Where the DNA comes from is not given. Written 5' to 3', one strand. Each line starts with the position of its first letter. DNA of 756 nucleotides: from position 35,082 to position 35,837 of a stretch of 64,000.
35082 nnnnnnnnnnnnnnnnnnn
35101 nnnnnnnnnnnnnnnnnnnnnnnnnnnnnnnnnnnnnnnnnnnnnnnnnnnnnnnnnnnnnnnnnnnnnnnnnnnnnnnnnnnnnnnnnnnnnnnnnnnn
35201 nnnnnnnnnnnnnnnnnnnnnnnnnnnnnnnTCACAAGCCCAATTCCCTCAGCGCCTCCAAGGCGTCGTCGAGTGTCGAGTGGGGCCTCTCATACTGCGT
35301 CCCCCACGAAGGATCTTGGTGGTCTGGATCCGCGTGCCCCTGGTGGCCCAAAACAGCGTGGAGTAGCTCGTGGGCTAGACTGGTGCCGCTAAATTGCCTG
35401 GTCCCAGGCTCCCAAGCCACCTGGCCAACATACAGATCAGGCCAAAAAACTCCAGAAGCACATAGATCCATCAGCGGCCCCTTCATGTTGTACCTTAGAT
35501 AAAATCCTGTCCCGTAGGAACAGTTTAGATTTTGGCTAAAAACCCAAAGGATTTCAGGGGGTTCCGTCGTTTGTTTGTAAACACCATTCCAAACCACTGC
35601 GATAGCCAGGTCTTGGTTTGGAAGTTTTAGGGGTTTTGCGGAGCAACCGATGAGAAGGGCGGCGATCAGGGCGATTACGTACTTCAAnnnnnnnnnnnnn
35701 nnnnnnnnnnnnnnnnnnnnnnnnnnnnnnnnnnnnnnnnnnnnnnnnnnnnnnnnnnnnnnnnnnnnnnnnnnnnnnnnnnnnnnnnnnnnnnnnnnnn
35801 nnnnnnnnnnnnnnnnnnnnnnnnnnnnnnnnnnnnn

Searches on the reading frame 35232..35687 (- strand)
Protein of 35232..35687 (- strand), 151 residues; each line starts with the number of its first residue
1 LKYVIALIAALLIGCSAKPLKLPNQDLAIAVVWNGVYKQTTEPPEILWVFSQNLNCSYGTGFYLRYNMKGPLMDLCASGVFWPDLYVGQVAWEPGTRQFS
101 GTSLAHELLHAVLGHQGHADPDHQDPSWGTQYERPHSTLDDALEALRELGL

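Call 4: search_protein_families(library=pfam, max_evalue=0.1, proteins=[window:35232-35687:-])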
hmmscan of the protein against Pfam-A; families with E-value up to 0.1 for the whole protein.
window:35232-35687:- (151 aa): 1 family
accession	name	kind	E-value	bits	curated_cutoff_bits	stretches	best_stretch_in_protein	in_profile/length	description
PF06114.19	Peptidase_M78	-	0.073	13.3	22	1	103-134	45-76/123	IrrE N-terminal-like domain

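Call 6: search_protein_families(library=phrogs, max_evalue=0.01, proteins=[window:35232-35687:-])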
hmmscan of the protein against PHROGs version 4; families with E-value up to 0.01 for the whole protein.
window:35232-35687:- (151 aa): 0 families

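Call 27: search_solved_structures(query=window:35232-35687:-, max_evalue=10, show_alignments=2)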
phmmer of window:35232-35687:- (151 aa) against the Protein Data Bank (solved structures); distinct sequences matched with E-value up to 10: 1.
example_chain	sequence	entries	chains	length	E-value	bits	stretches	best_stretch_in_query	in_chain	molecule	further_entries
1vbl_A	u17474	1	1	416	1.7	11.9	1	109-144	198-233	pectate lyase 47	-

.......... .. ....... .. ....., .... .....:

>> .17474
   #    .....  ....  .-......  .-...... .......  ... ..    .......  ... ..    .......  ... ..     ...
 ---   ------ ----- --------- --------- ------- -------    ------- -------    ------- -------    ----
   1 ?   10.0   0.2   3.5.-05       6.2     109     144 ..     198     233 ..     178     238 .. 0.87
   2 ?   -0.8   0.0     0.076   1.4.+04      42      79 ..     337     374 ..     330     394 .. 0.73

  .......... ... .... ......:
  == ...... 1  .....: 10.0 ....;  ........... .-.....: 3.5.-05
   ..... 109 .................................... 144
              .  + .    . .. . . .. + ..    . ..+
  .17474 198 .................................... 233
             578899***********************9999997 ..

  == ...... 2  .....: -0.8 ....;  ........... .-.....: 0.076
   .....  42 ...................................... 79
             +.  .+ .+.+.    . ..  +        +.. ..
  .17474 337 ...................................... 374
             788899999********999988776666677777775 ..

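Call 29: search_protein_families(library=ncbifam, max_evalue=0.1, proteins=[window:35232-35687:-])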
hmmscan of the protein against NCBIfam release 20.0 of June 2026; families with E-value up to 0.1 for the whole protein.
window:35232-35687:- (151 aa): 0 families

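Call 30: search_protein_families(library=padloc, max_evalue=0.1, proteins=[window:35232-35687:-])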
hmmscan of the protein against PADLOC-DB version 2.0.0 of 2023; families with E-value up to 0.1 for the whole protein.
window:35232-35687:- (151 aa): 0 families

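Call 39: find_encoding_contigs(protein=window:35232-35687:-, flank=10000, max_places=6)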
Protein window:35232-35687:- (151 aa): 1 contig read that carries it; 1 place shown.
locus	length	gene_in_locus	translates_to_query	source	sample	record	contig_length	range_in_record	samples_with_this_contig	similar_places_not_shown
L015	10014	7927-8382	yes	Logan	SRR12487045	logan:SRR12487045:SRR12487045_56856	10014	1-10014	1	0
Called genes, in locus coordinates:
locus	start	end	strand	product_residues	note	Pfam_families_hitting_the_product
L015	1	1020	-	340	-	?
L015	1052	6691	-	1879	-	PF04865:Baseplate_J (weak)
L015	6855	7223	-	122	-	-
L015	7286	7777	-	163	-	PF13576:Pentapeptide_3, PF00805:Pentapeptide (weak), PF13599:Pentapeptide_4 (weak)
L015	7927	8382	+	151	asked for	-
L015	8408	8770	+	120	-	-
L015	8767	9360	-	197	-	-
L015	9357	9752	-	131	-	-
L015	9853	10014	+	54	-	?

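Call 51: search_protein_representatives(protein=window:35232-35687:-)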
Query: 151 residues. Proteins with E-value up to 0.001 (for the whole library): 315; up to 1e-10: 76; up to 1e-30: 3. The best 150 are listed.
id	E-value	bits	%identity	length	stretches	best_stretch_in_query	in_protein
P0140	5.9e-47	175.9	24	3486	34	4-60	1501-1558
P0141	6.1e-40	153.1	50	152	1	1-147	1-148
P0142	8.7e-39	149.4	47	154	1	4-149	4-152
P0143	5.8e-29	117.5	42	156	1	1-151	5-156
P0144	1.0e-28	116.6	42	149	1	5-151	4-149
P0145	7.1e-23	97.7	39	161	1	6-151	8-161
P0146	1.2e-21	93.7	39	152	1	5-148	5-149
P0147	4.8e-21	91.7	41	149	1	9-151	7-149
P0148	4.3e-20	88.6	41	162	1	7-146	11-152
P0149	5.3e-20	88.3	42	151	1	7-142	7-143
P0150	5.7e-19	85.0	35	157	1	1-151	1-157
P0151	9.7e-19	84.2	36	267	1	2-151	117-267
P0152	1.2e-18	84.0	38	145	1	6-130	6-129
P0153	9.4e-18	81.0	38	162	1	2-151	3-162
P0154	1.1e-17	80.8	38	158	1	7-151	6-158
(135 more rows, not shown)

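Call 53: search_solved_structures(query=A2, max_evalue=10, show_alignments=3)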
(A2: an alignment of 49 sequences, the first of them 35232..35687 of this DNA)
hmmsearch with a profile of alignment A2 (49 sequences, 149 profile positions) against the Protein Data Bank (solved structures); distinct sequences matched with E-value up to 10: 14.
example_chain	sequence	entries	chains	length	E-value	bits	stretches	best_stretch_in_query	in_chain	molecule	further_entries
6mdx_A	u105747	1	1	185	0.043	17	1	100-141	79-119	SprT-like domain-containing protein Spartan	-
6mdw_A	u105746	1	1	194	0.059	16.6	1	100-141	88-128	SprT-like domain-containing protein Spartan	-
1af0_A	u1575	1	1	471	0.062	16.5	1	72-127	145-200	SERRATIA PROTEASE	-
1sat_A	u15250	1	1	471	0.071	16.3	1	72-127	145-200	SERRATIA PROTEASE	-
4i35_A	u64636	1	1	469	0.1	15.8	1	72-127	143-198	Serralysin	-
5d7w_A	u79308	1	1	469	0.1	15.8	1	72-127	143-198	Serralysin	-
1smp_A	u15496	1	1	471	0.1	15.8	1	72-127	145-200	SERRATIA METALLO PROTEINASE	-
1srp_A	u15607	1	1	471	0.11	15.7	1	72-127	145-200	SERRALYSIN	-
1go8_P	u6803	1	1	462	1.4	12.1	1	76-127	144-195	PROTEASE C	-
3hbv_P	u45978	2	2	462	1.5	12.1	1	76-127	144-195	Secreted protease C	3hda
1k7g_A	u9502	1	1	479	1.5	12.1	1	76-127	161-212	secreted protease C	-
1k7i_A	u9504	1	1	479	1.5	12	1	76-127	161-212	secreted protease C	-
3hbu_P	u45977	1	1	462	1.6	12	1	76-127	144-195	Secreted protease C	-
7xdi_E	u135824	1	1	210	2.4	11.4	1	15-63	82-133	B210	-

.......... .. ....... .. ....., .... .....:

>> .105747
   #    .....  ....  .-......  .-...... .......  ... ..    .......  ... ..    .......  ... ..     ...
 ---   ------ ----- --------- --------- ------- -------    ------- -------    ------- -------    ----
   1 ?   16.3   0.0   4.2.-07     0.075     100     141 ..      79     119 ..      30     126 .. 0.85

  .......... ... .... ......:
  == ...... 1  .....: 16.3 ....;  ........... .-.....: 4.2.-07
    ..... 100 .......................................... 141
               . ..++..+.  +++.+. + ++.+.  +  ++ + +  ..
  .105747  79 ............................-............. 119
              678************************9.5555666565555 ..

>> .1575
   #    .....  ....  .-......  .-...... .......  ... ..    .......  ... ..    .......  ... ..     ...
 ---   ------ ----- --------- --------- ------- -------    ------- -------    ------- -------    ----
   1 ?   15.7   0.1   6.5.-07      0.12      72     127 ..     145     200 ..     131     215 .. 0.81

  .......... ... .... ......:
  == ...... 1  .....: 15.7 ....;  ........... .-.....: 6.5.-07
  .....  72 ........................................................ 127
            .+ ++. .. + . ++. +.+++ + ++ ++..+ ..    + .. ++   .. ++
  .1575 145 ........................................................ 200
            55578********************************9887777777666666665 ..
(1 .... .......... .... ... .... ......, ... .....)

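Call 54: search_protein_families(library=pfam, alignment_id=A2, max_evalue=0.1)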
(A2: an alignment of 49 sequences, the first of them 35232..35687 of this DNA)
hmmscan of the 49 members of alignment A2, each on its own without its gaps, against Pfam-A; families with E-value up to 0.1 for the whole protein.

A. member 1, window:35232-35687:- (151 aa): 1 family
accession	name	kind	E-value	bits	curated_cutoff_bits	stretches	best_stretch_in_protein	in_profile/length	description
PF06114.19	Peptidase_M78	-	0.073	13.3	22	1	103-134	45-76/123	IrrE N-terminal-like domain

B. families by the number of members that match (of 49 scanned): 7 families
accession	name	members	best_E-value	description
PF10263.15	SprT-like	4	0.019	SprT-like family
PF03778.18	DUF321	1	0.019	Protein of unknown function (DUF321)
PF19872.4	DUF6345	1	0.023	Family of unknown function (DUF6345)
PF06114.19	Peptidase_M78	1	0.073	IrrE N-terminal-like domain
PF09418.16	DUF2009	1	0.077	Non-canonical E2 ubiquitin-conjugating enzyme, DUF2009 family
PF14521.12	Aspzincin_M35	1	0.078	Lysine-specific metallo-endopeptidase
PF18958.6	DUF5700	1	0.08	Putative zinc dependent peptidase (DUF5700)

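Call 57: find_encoding_contigs(protein=P0141, flank=8000, max_places=3)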
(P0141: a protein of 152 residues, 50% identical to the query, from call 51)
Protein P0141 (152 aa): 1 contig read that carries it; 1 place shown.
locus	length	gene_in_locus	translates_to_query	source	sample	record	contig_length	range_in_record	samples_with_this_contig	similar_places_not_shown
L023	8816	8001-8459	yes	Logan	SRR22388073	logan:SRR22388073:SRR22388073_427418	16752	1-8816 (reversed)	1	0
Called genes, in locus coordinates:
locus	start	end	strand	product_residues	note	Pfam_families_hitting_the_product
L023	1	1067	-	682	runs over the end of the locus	-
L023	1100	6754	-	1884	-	PF04865:Baseplate_J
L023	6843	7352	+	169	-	PF13671:AAA_33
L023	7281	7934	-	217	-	PF13576:Pentapeptide_3 (weak), PF13599:Pentapeptide_4, PF00805:Pentapeptide, PF13599:Pentapeptide_4, PF00805:Pentapeptide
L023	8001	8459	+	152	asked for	-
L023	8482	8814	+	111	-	?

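Call 60: find_encoding_contigs(protein=P0142, flank=10000, max_places=3)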
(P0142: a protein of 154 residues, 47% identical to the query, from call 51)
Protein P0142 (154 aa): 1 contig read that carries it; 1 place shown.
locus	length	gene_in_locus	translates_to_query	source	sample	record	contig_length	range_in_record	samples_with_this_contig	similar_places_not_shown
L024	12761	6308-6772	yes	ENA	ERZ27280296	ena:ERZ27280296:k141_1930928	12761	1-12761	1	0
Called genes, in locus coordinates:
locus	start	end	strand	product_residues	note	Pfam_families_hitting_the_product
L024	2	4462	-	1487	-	?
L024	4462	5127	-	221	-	-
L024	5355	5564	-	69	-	-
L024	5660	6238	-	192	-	PF00805:Pentapeptide, PF13576:Pentapeptide_3 (weak), PF13599:Pentapeptide_4 (weak), PF00805:Pentapeptide, PF13576:Pentapeptide_3, PF00805:Pentapeptide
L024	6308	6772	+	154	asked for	-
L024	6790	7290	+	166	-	-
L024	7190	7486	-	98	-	-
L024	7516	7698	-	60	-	-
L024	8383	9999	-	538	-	PF05731:TROVE, PF25045:vWA_Ro60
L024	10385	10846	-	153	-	PF01844:HNH (weak)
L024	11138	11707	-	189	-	-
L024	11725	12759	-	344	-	?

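Call 61: find_encoding_contigs(protein=P0143, flank=10000, max_places=3)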
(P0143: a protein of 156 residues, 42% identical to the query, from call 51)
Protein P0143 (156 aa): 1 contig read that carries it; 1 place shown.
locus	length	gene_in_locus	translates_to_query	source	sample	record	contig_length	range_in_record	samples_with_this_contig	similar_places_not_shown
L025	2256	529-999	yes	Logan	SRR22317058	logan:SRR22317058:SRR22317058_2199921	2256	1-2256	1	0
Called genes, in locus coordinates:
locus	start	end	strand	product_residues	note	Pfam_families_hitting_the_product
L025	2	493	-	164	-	?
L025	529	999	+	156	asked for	-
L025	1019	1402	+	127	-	-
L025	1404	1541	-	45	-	-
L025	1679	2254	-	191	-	?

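Call 64: find_related_loci(query=A3, collection=genome_contigs, flank=6000)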
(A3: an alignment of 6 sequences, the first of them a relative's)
Query A3 (152 aa) in genome_contigs; peptide patterns used: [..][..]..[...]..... (x = any residue, [..] = any of these).
15 stretches matched a pattern, but none encodes a relative of the query by tblastn (E <= 1e-3).

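Call 65: find_related_loci(query=A3, collection=viral_contigs, flank=8000)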
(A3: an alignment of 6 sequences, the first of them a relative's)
Query A3 (152 aa) in viral_contigs; peptide patterns used: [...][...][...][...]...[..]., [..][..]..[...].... (x = any residue, [..] = any of these).
47 stretches matched a pattern; 2 encode a relative of the query (tblastn E <= 1e-3); 2 distinct loci.
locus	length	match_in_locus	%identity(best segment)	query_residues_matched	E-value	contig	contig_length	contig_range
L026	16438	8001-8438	44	5-152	3e-33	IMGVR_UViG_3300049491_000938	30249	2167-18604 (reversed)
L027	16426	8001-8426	32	4-152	3e-21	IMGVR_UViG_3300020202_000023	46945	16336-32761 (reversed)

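Call 67: predict_structure(alignment_id=A2)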
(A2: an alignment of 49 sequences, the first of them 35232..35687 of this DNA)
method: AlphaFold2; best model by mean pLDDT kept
length: 151 residues; sequences in the alignment: 49
mean_pLDDT: 95.9   pTM: 0.87
mean pLDDT of the five models: 95.9, 95.6, 95.4, 95.2, 94.4
residues with pLDDT >= 90: 137; 70-90: 13; 50-70: 1; < 50: 0
segments of 3 or more residues with pLDDT < 50: none
pLDDT, mean of each block of 10 residues (from residue 1): 87 83 98 98 98 97 96 98 97 96 98 97 98 98 98 97
secondary structure, 60 per line:
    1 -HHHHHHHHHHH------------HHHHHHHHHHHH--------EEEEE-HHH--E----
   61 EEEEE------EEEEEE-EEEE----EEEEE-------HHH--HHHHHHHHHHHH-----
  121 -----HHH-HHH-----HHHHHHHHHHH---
elements in order: H2-12 H25-36 E45-49 E61-65 E72-77 E79-82 E87-91 H104-115 H138-148

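Call 72: fold_search(model_id=the predicted structure, library=pdb)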
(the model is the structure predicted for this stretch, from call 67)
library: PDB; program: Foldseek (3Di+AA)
matches with E <= 10: 89; with E <= 0.001: 0
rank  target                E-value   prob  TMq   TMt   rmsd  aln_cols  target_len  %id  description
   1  1pwv_A                3.4e-01  0.13  0.29  0.10  11.1       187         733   13  Crystal structure of Anthrax Lethal Factor wild-type protein complexed with an optimised peptide substrate. (released 2004-02-03)
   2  6zxj_H                6.0e-01  0.12  0.31  0.10  11.6       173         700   17  Fully-loaded anthrax lethal toxin in its heptameric pre-pore state, in which the third lethal factor is masked out (PA (released 2020-09-02)
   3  6cz6_D                6.0e-01  0.08  0.21  0.13  10.0       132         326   12  Mycobacterium tuberculosis transcriptional regulator (released 2019-04-17)
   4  6zxk_J                6.4e-01  0.13  0.32  0.10  11.8       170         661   18  Fully-loaded anthrax lethal toxin in its heptameric pre-pore state and PA7LF(2+1B) arrangement (released 2020-09-02)
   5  8vwi_J                7.3e-01  0.04  0.19  0.15  23.2       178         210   10  The base complex of the AcMNPV baculovirus nucleocapsid (Class 1, localised reconstruction) (released 2024-11-06)
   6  6cz6_A                7.8e-01  0.08  0.21  0.12  10.0       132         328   12  Mycobacterium tuberculosis transcriptional regulator (released 2019-04-17)
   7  9h2h_K                7.8e-01  0.05  0.22  0.16  15.4       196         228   13  AcMNPV apical cap - composite map of the C2 plug (released 2025-06-04)
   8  6cyy_A                8.8e-01  0.09  0.25  0.14   9.2       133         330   16  Mycobacterium tuberculosis transcriptional regulator (released 2019-04-17)
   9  6zxk_H                8.8e-01  0.06  0.25  0.09   8.4       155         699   14  Fully-loaded anthrax lethal toxin in its heptameric pre-pore state and PA7LF(2+1B) arrangement (released 2020-09-02)
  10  4pkw                  1.0e+00  0.08  0.30  0.13  11.1       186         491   14  Anthrax toxin lethal factor with bound small molecule inhibitor GM6001 (released 2014-11-12)
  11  3dti                  1.0e+00  0.06  0.21  0.15   9.8       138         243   14  Crystal structure of the IRRE protein, a central regulator of DNA damage repair in deinococcaceae (released 2009-02-10)
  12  6d2s                  1.1e+00  0.08  0.24  0.16   9.1       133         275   16  Mycobacterium tuberculosis transcriptional regulator (released 2019-04-17)
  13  4pkv                  1.3e+00  0.08  0.31  0.13  11.0       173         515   16  Anthrax toxin lethal factor with bound small molecule inhibitor 16 (released 2014-11-12)
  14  9h2a_B                1.3e+00  0.07  0.20  0.16  14.7       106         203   11  AcMNPV complete basal cap (released 2025-06-04)
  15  6mdw                  1.4e+00  0.12  0.35  0.30   6.5       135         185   10  Mechanism of protease dependent DPC repair (released 2019-04-10)
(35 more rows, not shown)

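Call 76: search_dna_similar(query=window:35232-35687:-, collection=phages, mode=protein, max_evalue=0.01, max_rows=30)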
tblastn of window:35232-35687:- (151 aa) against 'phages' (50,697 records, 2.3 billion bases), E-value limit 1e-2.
No match.

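Call 78: search_dna_similar(query=P0146, collection=phages, mode=protein, max_evalue=0.01, max_rows=30)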
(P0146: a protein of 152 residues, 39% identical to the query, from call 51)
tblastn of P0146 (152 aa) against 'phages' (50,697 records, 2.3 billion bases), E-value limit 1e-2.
No match.

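Call 79: find_related_loci(query=A3, collection=metagenome_contigs, flank=5000)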
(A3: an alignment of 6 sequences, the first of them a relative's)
Query A3 (152 aa) in metagenome_contigs; peptide patterns used: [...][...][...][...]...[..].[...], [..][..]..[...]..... (x = any residue, [..] = any of these).
71 stretches matched a pattern; 9 encode a relative of the query (tblastn E <= 1e-3); 9 distinct loci.
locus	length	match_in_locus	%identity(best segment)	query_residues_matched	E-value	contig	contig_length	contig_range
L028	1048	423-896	36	1-152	1e-24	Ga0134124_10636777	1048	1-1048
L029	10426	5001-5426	32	4-152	3e-21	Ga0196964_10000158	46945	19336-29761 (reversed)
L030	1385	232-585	41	21-144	7e-19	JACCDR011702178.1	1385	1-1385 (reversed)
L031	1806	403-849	32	4-152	2e-18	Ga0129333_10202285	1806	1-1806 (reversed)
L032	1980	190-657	36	4-151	8e-18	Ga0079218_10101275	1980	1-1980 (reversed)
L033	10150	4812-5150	38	27-152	3e-16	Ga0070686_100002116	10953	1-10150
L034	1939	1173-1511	38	27-152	5e-16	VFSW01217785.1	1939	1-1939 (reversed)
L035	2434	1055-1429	34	15-152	5e-16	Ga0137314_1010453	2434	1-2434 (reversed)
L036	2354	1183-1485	30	21-130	1e-8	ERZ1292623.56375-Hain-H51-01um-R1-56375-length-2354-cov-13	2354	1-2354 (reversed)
